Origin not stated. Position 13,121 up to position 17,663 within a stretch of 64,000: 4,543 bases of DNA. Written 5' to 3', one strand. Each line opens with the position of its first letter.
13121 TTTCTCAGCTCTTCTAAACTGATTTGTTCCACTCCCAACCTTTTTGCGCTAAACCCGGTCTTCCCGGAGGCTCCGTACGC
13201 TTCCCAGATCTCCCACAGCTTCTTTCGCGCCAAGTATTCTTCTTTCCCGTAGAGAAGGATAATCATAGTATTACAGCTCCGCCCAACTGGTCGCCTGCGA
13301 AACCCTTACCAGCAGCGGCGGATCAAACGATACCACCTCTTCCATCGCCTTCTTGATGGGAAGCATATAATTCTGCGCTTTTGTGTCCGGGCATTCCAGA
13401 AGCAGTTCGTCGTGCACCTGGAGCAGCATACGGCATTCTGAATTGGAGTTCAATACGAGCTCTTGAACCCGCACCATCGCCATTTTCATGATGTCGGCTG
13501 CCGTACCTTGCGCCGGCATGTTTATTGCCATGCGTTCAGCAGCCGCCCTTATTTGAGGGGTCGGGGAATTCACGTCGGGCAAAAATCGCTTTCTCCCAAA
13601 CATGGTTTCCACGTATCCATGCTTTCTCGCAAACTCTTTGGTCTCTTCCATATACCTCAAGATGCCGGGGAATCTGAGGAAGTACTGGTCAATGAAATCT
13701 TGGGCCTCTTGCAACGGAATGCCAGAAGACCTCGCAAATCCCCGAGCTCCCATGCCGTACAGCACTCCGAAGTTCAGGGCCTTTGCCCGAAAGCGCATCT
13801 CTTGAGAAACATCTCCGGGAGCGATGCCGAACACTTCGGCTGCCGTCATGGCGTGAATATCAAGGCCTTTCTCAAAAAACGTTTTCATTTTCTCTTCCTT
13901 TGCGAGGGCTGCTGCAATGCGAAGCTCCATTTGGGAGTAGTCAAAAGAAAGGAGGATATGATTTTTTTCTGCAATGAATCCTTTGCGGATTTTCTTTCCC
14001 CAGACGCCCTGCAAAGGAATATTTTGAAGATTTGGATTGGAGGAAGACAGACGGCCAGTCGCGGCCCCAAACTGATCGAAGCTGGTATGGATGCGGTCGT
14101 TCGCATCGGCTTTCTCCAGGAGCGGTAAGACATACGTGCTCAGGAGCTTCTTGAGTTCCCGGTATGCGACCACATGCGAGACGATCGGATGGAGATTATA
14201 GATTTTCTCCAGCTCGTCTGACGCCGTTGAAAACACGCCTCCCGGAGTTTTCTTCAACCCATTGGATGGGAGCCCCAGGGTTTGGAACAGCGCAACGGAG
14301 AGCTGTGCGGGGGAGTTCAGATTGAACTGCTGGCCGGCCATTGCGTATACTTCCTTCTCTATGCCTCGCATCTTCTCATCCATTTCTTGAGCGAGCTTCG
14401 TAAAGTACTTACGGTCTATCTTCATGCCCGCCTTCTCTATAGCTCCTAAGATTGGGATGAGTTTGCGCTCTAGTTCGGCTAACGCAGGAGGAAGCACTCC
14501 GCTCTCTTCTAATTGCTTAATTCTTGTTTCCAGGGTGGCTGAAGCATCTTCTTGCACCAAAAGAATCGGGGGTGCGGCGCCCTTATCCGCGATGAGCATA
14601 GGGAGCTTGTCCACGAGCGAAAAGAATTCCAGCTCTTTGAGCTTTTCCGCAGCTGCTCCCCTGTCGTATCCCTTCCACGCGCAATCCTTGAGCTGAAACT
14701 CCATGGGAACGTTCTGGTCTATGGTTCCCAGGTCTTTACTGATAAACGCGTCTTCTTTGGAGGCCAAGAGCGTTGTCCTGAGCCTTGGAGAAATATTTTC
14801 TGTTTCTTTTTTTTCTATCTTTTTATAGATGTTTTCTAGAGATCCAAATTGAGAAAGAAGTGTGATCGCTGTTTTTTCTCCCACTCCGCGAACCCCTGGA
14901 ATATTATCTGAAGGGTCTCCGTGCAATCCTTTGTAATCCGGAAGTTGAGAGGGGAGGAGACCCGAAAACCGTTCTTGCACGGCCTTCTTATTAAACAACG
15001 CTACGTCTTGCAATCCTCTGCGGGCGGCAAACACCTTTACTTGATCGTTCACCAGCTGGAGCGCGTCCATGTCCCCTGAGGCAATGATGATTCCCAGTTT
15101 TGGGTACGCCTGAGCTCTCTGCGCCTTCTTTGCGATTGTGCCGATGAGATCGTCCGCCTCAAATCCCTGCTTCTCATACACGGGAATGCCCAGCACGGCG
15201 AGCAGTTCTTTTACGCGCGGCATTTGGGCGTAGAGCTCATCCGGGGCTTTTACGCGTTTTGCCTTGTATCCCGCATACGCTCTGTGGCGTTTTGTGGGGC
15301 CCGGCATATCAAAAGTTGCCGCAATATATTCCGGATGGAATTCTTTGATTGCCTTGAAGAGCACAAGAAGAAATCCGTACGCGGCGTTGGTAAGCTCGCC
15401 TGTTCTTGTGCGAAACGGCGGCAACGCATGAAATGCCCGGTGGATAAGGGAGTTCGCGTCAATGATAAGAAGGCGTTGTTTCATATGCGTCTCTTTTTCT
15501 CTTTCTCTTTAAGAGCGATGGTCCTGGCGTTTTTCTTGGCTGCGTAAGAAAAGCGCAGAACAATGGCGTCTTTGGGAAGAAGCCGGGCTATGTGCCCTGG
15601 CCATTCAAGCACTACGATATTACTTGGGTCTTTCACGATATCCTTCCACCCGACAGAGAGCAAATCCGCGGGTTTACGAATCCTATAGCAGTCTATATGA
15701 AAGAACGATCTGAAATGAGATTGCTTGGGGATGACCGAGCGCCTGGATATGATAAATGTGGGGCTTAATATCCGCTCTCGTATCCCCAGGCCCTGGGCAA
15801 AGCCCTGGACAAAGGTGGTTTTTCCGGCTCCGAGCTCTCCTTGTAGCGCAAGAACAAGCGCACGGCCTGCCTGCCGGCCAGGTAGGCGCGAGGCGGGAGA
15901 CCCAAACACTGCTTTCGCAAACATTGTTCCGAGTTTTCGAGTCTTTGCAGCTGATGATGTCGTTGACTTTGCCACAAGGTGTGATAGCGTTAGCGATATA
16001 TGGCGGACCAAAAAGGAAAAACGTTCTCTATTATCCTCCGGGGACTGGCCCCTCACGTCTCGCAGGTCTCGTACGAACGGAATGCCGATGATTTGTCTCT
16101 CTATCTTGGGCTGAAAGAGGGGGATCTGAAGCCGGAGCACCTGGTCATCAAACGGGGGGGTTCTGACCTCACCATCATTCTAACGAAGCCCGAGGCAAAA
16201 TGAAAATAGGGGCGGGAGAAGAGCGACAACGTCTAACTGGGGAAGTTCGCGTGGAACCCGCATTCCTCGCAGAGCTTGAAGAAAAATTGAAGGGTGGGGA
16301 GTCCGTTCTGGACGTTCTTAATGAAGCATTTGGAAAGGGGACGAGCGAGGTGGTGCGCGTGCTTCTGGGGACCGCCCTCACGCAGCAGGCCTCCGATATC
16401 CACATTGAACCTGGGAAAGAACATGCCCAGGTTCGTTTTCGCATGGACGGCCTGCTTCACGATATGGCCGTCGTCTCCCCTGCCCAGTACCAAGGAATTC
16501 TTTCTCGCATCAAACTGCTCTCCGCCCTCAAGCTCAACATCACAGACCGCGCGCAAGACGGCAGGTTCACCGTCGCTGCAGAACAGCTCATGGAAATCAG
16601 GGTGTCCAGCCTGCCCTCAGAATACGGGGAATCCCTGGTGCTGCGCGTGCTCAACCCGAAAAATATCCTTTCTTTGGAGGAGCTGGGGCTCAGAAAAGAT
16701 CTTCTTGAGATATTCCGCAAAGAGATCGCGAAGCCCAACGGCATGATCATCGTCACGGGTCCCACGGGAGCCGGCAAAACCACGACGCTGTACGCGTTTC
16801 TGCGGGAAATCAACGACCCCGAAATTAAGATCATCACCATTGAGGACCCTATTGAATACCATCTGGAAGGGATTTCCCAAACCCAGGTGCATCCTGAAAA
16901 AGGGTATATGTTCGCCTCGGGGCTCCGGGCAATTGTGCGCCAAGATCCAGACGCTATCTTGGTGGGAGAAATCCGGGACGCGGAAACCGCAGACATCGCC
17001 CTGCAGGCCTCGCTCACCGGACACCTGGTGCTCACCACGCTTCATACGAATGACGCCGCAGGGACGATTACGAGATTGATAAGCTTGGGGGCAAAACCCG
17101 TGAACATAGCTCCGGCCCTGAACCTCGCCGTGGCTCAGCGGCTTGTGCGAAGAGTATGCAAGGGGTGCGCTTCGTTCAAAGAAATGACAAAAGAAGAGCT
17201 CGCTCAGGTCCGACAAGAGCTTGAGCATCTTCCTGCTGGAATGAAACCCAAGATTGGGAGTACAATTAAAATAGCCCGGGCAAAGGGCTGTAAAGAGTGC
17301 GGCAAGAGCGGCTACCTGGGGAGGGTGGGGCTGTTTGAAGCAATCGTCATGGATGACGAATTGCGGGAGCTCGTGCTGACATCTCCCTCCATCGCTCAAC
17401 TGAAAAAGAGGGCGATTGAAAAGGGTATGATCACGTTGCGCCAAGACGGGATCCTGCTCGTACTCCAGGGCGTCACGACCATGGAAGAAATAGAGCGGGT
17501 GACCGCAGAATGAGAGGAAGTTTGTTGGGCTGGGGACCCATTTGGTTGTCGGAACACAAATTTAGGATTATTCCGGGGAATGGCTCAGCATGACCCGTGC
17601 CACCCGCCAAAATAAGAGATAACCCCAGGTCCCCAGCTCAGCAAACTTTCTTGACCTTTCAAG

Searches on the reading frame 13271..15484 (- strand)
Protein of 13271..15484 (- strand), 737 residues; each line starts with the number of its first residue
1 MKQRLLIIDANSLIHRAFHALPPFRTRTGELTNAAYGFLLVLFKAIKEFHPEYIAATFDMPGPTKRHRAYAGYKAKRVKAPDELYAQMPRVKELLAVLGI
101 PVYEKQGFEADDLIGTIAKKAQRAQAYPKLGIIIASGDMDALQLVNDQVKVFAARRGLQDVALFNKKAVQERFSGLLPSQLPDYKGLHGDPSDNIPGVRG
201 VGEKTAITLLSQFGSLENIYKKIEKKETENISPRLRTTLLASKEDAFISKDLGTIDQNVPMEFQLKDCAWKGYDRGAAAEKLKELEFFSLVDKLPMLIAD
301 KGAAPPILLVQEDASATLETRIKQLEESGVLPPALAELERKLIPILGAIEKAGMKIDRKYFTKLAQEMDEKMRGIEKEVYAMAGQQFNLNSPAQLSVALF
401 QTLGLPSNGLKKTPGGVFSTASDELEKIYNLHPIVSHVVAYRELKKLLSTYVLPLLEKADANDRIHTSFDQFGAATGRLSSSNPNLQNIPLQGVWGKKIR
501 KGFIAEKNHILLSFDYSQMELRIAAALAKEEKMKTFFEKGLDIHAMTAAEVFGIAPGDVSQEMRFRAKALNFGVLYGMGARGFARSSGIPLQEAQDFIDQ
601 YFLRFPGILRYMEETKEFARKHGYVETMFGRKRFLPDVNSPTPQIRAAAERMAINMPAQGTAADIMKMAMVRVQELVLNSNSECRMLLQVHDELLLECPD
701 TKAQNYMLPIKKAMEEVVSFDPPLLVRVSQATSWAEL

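Call 39: search_protein_families(library=pfam, proteins=[window:13271-15484:-], max_evalue=0.00001)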
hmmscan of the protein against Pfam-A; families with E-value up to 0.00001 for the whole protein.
window:13271-15484:- (737 aa): 3 families
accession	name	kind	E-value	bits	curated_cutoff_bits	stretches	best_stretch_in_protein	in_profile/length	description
PF00476.26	DNA_pol_A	-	1.8e-137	458.8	34.3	1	359-736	2-381/381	DNA polymerase family A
PF02739.22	5_3_exonuc_N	-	2.8e-50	170.7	34.3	1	4-173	1-163/164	5'-3' exonuclease, N-terminal resolvase-like domain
PF01367.25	5_3_exonuc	-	7.3e-31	107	40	1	178-275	3-96/97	5'-3' exonuclease, C-terminal SAM fold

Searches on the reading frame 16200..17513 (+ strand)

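Call 69: search_protein_families(library=pfam, proteins=[window:16200-17513:+], max_evalue=0.00001)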
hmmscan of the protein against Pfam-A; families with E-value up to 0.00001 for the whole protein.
window:16200-17513:+ (437 aa): 1 family
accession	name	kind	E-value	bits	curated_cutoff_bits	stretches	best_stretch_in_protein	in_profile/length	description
PF00437.27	T2SSE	-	3.6e-113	378.4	24.9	1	51-433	11-370/370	Type II/IV secretion system protein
